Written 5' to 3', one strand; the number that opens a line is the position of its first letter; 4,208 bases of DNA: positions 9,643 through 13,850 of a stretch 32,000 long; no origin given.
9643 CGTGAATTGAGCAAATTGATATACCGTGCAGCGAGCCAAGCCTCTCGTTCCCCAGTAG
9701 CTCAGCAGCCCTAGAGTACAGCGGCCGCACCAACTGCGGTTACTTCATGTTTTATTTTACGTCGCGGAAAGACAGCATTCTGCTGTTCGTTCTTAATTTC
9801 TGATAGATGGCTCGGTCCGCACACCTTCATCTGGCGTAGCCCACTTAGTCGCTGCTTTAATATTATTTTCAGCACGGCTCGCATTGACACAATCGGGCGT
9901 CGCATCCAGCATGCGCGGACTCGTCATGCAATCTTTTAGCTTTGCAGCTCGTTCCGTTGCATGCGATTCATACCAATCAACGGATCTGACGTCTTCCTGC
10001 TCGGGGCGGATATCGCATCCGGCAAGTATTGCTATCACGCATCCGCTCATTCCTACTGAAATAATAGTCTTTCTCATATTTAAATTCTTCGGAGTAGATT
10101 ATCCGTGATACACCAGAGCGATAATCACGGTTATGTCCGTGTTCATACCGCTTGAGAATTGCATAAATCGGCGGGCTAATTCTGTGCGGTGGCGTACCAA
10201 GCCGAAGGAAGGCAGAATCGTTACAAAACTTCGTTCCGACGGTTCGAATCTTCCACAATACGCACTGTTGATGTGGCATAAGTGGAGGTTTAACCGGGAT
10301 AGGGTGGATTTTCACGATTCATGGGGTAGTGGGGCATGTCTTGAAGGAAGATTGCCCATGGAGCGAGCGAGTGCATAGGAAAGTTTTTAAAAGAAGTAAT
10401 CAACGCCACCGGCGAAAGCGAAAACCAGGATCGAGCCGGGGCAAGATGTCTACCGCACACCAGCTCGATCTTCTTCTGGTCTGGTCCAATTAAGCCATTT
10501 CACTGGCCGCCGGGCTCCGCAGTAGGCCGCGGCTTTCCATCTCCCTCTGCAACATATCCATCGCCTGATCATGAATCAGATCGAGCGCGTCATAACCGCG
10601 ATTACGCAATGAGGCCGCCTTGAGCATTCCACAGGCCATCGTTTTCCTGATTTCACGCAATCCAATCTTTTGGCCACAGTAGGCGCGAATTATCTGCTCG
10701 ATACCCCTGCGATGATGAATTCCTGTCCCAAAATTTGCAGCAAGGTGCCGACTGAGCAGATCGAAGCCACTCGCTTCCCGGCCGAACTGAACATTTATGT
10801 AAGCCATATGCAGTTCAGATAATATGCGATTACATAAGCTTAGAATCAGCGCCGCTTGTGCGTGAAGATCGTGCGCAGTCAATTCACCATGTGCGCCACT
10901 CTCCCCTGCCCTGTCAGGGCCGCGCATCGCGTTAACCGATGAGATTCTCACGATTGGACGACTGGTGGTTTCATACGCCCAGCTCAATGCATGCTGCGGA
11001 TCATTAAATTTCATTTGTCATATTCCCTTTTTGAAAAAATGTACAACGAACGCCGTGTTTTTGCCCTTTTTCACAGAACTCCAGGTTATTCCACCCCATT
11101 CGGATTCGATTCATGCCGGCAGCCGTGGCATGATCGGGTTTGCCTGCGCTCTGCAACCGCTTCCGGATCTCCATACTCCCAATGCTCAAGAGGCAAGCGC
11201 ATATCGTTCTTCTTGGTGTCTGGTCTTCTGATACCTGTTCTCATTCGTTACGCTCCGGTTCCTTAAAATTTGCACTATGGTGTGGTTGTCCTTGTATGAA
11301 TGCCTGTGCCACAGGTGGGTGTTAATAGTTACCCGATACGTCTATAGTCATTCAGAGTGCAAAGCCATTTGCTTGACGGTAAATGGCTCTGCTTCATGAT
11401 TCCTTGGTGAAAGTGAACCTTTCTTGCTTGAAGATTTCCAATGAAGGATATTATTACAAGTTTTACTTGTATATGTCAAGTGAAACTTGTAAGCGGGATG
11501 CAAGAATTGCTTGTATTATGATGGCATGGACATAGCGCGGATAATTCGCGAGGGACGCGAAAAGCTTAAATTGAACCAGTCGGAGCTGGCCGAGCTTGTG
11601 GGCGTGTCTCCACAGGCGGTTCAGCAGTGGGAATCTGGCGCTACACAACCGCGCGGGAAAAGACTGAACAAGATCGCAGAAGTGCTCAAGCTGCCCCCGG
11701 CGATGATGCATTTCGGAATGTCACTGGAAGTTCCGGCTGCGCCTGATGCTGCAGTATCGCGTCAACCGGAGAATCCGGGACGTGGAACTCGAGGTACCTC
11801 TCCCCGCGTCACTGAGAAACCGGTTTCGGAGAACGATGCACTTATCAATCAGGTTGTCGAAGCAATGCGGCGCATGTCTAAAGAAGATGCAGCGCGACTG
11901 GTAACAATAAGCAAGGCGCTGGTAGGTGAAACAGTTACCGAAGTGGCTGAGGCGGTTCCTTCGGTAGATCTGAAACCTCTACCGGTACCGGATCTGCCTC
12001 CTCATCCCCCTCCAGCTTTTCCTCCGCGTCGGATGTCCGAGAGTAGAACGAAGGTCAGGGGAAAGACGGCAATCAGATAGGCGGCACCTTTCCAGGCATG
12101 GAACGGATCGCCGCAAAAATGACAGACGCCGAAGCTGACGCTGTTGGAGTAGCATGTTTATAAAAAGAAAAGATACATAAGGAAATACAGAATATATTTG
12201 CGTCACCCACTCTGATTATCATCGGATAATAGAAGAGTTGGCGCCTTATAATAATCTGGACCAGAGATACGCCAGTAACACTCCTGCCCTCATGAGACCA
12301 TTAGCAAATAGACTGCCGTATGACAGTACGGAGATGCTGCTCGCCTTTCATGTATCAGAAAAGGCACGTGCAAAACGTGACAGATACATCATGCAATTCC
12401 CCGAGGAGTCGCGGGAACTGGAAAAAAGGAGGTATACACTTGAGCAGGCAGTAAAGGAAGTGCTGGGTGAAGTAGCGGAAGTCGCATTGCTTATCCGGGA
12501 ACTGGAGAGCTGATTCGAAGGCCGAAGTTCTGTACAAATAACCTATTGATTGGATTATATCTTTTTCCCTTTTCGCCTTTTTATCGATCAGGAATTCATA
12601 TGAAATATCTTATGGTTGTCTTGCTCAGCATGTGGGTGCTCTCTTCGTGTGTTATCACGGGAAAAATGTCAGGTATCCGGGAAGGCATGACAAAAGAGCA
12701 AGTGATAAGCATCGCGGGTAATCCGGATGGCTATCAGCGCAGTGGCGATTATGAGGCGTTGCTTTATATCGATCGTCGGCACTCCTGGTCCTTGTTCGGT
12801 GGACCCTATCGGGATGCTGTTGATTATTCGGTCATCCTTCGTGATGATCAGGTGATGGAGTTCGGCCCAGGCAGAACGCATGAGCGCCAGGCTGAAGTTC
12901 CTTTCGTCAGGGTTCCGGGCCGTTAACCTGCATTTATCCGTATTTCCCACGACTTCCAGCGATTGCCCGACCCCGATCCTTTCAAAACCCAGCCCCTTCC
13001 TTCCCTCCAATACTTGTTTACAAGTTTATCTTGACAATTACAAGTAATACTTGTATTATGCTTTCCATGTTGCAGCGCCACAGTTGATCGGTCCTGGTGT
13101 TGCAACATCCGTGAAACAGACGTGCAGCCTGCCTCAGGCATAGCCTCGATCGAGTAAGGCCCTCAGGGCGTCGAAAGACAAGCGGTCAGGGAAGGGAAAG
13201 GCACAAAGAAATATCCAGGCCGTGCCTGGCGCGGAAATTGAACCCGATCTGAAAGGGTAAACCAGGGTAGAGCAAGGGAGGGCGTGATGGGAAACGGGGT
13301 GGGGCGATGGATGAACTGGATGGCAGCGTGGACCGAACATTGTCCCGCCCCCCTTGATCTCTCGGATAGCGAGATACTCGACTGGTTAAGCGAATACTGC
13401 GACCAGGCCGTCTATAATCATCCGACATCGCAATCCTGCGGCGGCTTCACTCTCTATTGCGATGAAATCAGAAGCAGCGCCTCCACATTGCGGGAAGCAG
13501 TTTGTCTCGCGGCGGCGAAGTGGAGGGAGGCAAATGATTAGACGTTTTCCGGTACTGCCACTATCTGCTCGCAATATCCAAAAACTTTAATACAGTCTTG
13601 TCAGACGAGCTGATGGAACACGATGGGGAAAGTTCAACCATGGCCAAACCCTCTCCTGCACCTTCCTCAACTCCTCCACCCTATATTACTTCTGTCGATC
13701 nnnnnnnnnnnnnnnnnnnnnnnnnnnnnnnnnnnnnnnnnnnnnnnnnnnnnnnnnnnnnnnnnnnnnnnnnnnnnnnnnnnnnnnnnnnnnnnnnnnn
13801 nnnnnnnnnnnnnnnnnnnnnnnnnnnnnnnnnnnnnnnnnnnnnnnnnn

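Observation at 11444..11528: Lambda-OR-like tripartite operator with back-to-back promoters in front of the XRE repressor gene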

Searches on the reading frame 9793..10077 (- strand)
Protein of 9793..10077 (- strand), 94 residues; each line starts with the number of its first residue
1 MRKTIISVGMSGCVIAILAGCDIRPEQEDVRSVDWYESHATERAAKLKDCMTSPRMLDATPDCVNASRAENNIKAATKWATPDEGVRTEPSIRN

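Call 9: search_protein_families(library=pfam, proteins=[window:9793-10077:-], max_evalue=0.1)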
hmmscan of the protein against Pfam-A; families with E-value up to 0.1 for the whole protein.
window:9793-10077:- (94 aa): 0 families

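Call 10: search_protein_families(library=phrogs, proteins=[window:9793-10077:-], max_evalue=0.1)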
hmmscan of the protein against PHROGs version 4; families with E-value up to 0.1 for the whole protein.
window:9793-10077:- (94 aa): 0 families

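Call 46: search_protein_families(library=ncbifam, proteins=[window:9793-10077:-], max_evalue=0.1)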
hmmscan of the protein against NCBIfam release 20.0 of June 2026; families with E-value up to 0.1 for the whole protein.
window:9793-10077:- (94 aa): 1 family
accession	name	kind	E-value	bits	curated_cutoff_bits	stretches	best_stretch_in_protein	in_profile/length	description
NF033894.1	Eex_IncN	subfamily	1.3e-16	60.2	33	1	3-72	2-64/65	EexN family lipoprotein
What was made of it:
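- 9793..10198 (-): Likely target of the antiterminator. A conserved promoter-like motif at 10198-10158 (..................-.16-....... here) is followed by an EexN-family entry-exclusion lipoprotein gene at 10077-9793. Call 46 (NF033894, 60 bits against a cut-off of 33).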

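Call 47: search_protein_families(library=padloc, proteins=[window:9793-10077:-], max_evalue=0.1)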
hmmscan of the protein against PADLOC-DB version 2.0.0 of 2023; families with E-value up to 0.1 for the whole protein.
window:9793-10077:- (94 aa): 0 families

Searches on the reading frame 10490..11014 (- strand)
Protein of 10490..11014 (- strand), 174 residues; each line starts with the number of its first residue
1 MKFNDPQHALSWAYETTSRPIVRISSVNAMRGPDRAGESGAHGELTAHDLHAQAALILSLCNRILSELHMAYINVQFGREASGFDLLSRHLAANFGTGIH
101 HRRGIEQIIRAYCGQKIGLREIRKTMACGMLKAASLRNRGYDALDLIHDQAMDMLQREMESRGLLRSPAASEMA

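Call 9: search_protein_families(library=pfam, proteins=[window:10490-11014:-], max_evalue=0.1)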
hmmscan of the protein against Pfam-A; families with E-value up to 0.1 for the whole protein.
window:10490-11014:- (174 aa): 0 families

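Call 10: search_protein_families(library=phrogs, proteins=[window:10490-11014:-], max_evalue=0.1)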
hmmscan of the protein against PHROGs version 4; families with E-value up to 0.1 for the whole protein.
window:10490-11014:- (174 aa): 0 families

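Call 46: search_protein_families(library=ncbifam, proteins=[window:10490-11014:-], max_evalue=0.1)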
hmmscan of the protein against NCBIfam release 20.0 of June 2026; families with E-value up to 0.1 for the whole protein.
window:10490-11014:- (174 aa): 0 families

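Call 47: search_protein_families(library=padloc, proteins=[window:10490-11014:-], max_evalue=0.1)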
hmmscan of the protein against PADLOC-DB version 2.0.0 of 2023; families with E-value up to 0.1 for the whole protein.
window:10490-11014:- (174 aa): 0 families

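Call 49: search_dna_similar(query=window:10490-11014:-, collection=phages, mode=protein, max_rows=15, max_evalue=0.01)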
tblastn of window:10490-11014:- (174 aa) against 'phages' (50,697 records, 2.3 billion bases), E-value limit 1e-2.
No match.

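Call 51: search_dna_similar(query=window:10490-11014:-, collection=plasmids, mode=protein, max_rows=15, max_evalue=0.01)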
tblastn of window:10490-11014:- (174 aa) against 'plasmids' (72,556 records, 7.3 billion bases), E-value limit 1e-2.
No match.

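Call 53: find_homologous_proteins(query=window:10490-11014:-, max_evalue=0.001)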
Query window:10490-11014:- (174 aa): 116 proteins with E <= 0.001 among 169 candidates.
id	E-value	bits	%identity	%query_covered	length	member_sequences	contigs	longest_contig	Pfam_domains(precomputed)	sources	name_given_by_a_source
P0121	2.1e-104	365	95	100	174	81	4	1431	-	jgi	jgi:hypothetical protein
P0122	5.4e-99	347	93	100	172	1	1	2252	-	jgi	jgi:hypothetical protein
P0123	9.9e-98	343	90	100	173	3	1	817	-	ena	-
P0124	1.4e-89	316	82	100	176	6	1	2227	-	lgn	-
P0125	7.2e-89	314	81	99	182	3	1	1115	-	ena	-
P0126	2.0e-87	309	80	100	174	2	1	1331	-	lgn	-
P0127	6.8e-87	308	79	100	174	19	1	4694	-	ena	-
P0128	4.5e-86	305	79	100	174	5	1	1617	-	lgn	-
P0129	6.8e-86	304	80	100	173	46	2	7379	-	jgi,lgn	jgi:hypothetical protein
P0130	5.5e-85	301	76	100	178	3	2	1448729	-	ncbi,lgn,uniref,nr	ncbi:hypothetical protein [Nitrosovibrio sp. Nv4]|uniref:hypothetical protein n=1 Tax=Nitrosovibrio 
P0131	1.9e-84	300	78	100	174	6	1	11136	-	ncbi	-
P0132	4.9e-84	298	79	100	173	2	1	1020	-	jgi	jgi:hypothetical protein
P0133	3.1e-81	289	78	95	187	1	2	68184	-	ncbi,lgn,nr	ncbi:MAG: hypothetical protein H0X43_09910 [Nitrosospira sp.]|nr:hypothetical protein [Nitrosospira 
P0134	8.8e-81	288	76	100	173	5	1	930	-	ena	-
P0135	1.3e-80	287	75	100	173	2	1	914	-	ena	-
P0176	9.5e-68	245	69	97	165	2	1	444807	-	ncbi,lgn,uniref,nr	ncbi:hypothetical protein SAMN05216428_102355 [Nitrosospira sp. Nsp11]|uniref:hypothetical protein n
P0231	2.3e-25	108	36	94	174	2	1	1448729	-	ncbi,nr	ncbi:hypothetical protein [Nitrosovibrio sp. Nv4]|nr:hypothetical protein SAMN06298226_2729 [Nitroso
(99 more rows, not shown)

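Call 54: find_encoding_contigs(protein=P0176, flank=10000, max_places=2)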
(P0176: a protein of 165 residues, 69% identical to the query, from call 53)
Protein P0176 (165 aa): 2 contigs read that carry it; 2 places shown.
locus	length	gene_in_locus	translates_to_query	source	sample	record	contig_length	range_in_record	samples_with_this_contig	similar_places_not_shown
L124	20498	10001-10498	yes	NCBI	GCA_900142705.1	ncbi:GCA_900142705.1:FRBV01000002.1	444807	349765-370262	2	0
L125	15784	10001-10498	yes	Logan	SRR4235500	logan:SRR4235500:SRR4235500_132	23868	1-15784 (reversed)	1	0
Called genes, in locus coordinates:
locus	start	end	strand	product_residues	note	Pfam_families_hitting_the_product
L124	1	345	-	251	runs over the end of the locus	PF16747:Adhesin_E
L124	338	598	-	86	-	-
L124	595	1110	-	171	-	-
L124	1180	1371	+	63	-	PF14549:P22_Cro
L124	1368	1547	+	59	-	-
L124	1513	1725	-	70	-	PF13619:KTSC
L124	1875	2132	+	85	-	-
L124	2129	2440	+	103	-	-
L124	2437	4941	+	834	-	PF00176:SNF2-rel_dom (faint), PF01555:N6_N4_Mtase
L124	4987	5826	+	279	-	-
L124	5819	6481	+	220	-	-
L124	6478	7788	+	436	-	PF00145:DNA_methylase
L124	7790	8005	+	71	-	-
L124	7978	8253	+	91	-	-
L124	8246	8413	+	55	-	-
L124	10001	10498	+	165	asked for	-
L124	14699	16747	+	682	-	PF16510:P22_portal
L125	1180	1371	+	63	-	PF14549:P22_Cro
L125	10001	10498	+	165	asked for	-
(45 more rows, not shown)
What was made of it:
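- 10490..11244 (-): Genes downstream of the leftward promoter in this window. The first is a small Cys/His-rich ORF (11244-11031), which is frameshifted here. The second is a 174-aa AlpA-family (Q-like) antiterminator (11014-10490). It occupies the Q position in an intact P22-like prophage (call 54).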

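Call 55: find_encoding_contigs(protein=P0231, flank=10000, max_places=2)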
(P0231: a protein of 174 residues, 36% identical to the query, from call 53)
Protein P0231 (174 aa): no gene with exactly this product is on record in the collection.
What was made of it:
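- Tried and rejected: One context look-up (P0231) returned nothing (call 55).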

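Call 66: search_solved_structures(query=A5, max_evalue=10)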
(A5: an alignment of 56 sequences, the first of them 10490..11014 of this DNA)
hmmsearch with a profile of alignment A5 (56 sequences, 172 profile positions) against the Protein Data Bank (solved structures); distinct sequences matched with E-value up to 10: 1.
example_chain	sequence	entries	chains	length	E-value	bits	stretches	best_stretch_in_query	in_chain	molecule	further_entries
7xya_G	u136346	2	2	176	0.00077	22.5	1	2-83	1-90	AlpA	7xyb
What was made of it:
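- On AlpR/AlpA-type prophage-derived circuit: Profile against PDB 7xya_G gives E-value 7.7e-4 (call 66).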

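Call 72: predict_structure(alignment_id=A5)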
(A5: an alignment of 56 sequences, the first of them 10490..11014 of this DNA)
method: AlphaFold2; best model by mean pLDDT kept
length: 174 residues; sequences in the alignment: 56
mean_pLDDT: 84.1   pTM: 0.76
mean pLDDT of the five models: 84.1, 84.0, 83.6, 83.6, 83.1
residues with pLDDT >= 90: 110; 70-90: 29; 50-70: 14; < 50: 21
segments of 3 or more residues with pLDDT < 50: 25-42
pLDDT, mean of each block of 10 residues (from residue 1): 91 90 51 40 70 93 97 94 93 81 93 95 93 95 98 95 77 48
secondary structure, 60 per line:
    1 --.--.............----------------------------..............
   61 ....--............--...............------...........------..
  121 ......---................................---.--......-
elements in order: H6-18 H47-64 H67-78 H81-95 H102-112 H119-126 H130-161 H168-173

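Call 74: fold_search(model_id=the predicted structure, library=pdb)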
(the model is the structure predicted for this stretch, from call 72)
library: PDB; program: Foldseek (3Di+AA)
matches with E <= 10: 148; with E <= 0.001: 2
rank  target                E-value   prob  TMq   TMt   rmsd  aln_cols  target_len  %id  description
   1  7xya_G                8.2e-04  1.00  0.68  0.75   5.0       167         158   18  The cryo-EM structure of an AlpA-loading complex (released 2022-07-20)
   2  7xyb_G                8.6e-04  1.00  0.67  0.69   5.4       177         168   19  The cryo-EM structure of an AlpA-loaded complex (released 2022-07-20)
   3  2e87                  9.5e-01  0.16  0.24  0.13  18.9       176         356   10  Crystal structure of hypothetical GTP-binding protein PH1320 from Pyrococcus horikoshii OT3, in complex with GDP (released 2007-07-24)
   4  7qtx_A                1.1e+00  0.11  0.18  0.21  16.3       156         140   13  Kaposi sarcoma associated herpes virus (KSHV) encoded apoptosis inhibitor, KsBcl-2 in complex with Puma BH3 (released 2022-11-23)
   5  8gsv_M                1.4e+00  0.10  0.19  0.21  16.1       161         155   12  Crystal structure of human BAK in complex with the Pxt1 BH3 domain (released 2023-05-10)
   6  7xge_A                1.6e+00  0.10  0.21  0.22  19.7       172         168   13  Crystal structure of MCL-1 in complex with computationally designed inhibitor protein (released 2022-07-20)
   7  6b4l_A                1.6e+00  0.09  0.19  0.21  16.2       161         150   12  Crystal structure of MCL-1 in complex with a BIM competitive inhibitor (released 2017-10-04)
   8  7o4i_M                1.6e+00  0.08  0.20  0.14  18.2       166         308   10  Yeast RNA polymerase II transcription pre-initiation complex with initial transcription bubble (released 2021-06-16)
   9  6o4u_A                1.9e+00  0.07  0.16  0.18  16.3       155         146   12  Co-crystal structure of Mcl1 with inhibitor (released 2020-03-04)
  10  6oqc_A                2.1e+00  0.07  0.16  0.18  16.7       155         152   12  Crystal structure of Mcl1 with inhibitor 9 (released 2019-05-15)
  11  5vx0_A                2.1e+00  0.07  0.19  0.19  16.9       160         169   11  Bak in complex with Bim-h3Glg (released 2017-11-15)
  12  6b4u                  2.2e+00  0.06  0.17  0.19  16.1       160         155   14  Crystal structure of MCL-1 in complex with a BIM competitive inhibitor (released 2017-10-04)
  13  6oqd                  2.2e+00  0.05  0.16  0.16  16.1       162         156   14  Crystal structure of Mcl1 with inhibitor 8 (released 2019-05-15)
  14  5c22_C                2.5e+00  0.04  0.15  0.11  19.6       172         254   13  Crystal structure of Zn-bound HlyD from E. coli (released 2016-02-17)
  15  2qww_C                2.7e+00  0.11  0.20  0.24  10.8       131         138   17  Crystal structure of multiple antibiotic-resistance repressor (MarR) (YP_013417.1) from Listeria monocytogenes 4b F236 (released 2007-08-21)
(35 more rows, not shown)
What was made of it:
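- On Lambdoid phage immunity region (cI-OR-PR/PRM plus OL-PL): The AlpA-like protein is present (calls 66 and 74).
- On AlpR/AlpA-type prophage-derived circuit: Foldseek gives TM-score 0.68/0.75 and probability 1.0, with the next hit at E about 1 (call 74).
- Closest known: Pseudomonas aeruginosa AlpR-AlpA-alpBCDE. Same: The 174-aa protein here matches AlpA by profile (E-value 7.7e-4, call 66) and by fold (TM-score 0.68/0.75, call 74).
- The antiterminator is AlpA-like and sits at the Q position of an intact prophage (calls 54, 66 and 74).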

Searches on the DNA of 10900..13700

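Call 23: search_rna_families(source=window, start=10900, end=13700, threshold=evalue, max_evalue=5)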
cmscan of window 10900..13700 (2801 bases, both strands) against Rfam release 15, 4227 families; matches with E-value up to 5: 2.
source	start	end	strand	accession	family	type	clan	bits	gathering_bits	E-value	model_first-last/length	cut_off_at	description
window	11417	11461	-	RF01714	Ocean-V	Gene; sRNA;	-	20.1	75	0.74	1-72/72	no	Ocean-V RNA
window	12673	12729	+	RF01143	sR16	Gene; snRNA; snoRNA; CD-box;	-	18.5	70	2.1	1-53/53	no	Small nucleolar RNA sR16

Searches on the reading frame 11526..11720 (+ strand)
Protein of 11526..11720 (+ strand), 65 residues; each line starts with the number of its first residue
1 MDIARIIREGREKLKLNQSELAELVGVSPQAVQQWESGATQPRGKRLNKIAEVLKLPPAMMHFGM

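Call 35: search_dna_similar(query=window:11526-11720:+, collection=phages, mode=protein, max_rows=30, max_evalue=0.001)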
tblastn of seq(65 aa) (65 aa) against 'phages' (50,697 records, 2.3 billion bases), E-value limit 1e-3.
Records with a match: 215; places in all: 224; records where one place covers at least 80% of the query: 172.
Best place of each record, by identity: <60% 215.
By first word of the organism name: Salmonella 35; Streptococcus 30; Escherichia 23; Enterobacteria 19; Bacteriophage 18; Klebsiella 12; Pseudomonas 5; Bordetella 5; Stx2a-converting 5; Ruminococcus 5; and 30 more.
By host as written in the record: - 41; Escherichia coli 18; Salmonella enterica subsp. enterica serovar Typhimurium 11; Salmonella sp. 7; Streptococcus suis 6; Bordetella avium 5; Burkholderia sp. 4; Klebsiella pneumoniae 4; and 91 more.
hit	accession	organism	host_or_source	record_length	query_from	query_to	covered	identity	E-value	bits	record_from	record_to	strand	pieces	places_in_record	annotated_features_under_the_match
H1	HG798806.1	Pseudomonas phage vB_PaeP_Tr60_Ab31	Pseudomonas aeruginosa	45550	3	64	95%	51.6%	1e-10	60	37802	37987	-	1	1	Putative Cro/CI transcriptional regulator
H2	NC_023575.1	Pseudomonas phage vB_PaeP_Tr60_Ab31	Pseudomonas aeruginosa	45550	3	64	95%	51.6%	1e-10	60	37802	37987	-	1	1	transcriptional repressor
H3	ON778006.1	Pseudomonas phage vB_Pae_HB2107-3I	Pseudomonas aeruginosa PA14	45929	3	64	95%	51.6%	1e-10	60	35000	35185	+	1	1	helix-turn-helix transcriptional regulator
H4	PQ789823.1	Burkholderia phage vB_PR2a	Burkholderia sp.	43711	1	64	98%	48.5%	1e-8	54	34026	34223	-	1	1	repressor protein C2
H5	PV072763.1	Burkholderia phage vB_CB2a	Burkholderia sp.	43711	1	64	98%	48.5%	1e-8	54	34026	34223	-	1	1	repressor protein C2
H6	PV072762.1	Burkholderia phage vB_E192b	Burkholderia sp.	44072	1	64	98%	48.5%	1e-8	54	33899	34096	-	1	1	repressor protein C2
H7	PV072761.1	Burkholderia phage vB_PR5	Burkholderia sp.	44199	1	64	98%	48.5%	1e-8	54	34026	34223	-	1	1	repressor protein C2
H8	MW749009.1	Bacillus phage vB_BspP_Dartukuta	Bacillus sp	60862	11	64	83%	50.0%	5e-8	52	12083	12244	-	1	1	putative helix-turn-helix domain-containing protein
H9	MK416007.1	Klebsiella phage ST405-OXA48phi1.2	Klebsiella pneumoniae ST405-OXA48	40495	9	64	86%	46.4%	3e-7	50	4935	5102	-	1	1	regulatory protein Cro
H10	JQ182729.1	Enterobacteria phage mEp390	Escherichia coli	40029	1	58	89%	44.8%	4e-6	47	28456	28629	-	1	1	prophage repressor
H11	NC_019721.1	Enterobacteria phage mEp390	Escherichia coli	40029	1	58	89%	44.8%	4e-6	47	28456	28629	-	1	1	LexA family transcriptional regulator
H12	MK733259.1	Yersinia phage YeP1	Yersinia enterocolitica ...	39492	1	56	86%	46.4%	2e-5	45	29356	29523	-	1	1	SOS-response repressor and protease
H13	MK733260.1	Yersinia phage YeP2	Yersinia enterocolitica ...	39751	1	56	86%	46.4%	2e-5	45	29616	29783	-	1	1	SOS-response repressor and protease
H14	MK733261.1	Yersinia phage YeP3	Yersinia enterocolitica QH2012-y91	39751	1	56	86%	46.4%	2e-5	45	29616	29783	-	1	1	SOS-response repressor and protease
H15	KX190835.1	Bacillus phage vB_BtS_BMBtp15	Bacillus thuringiensis BGSC 4AE1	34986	1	65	100%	40.0%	1e-6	48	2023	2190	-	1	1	LexA repressor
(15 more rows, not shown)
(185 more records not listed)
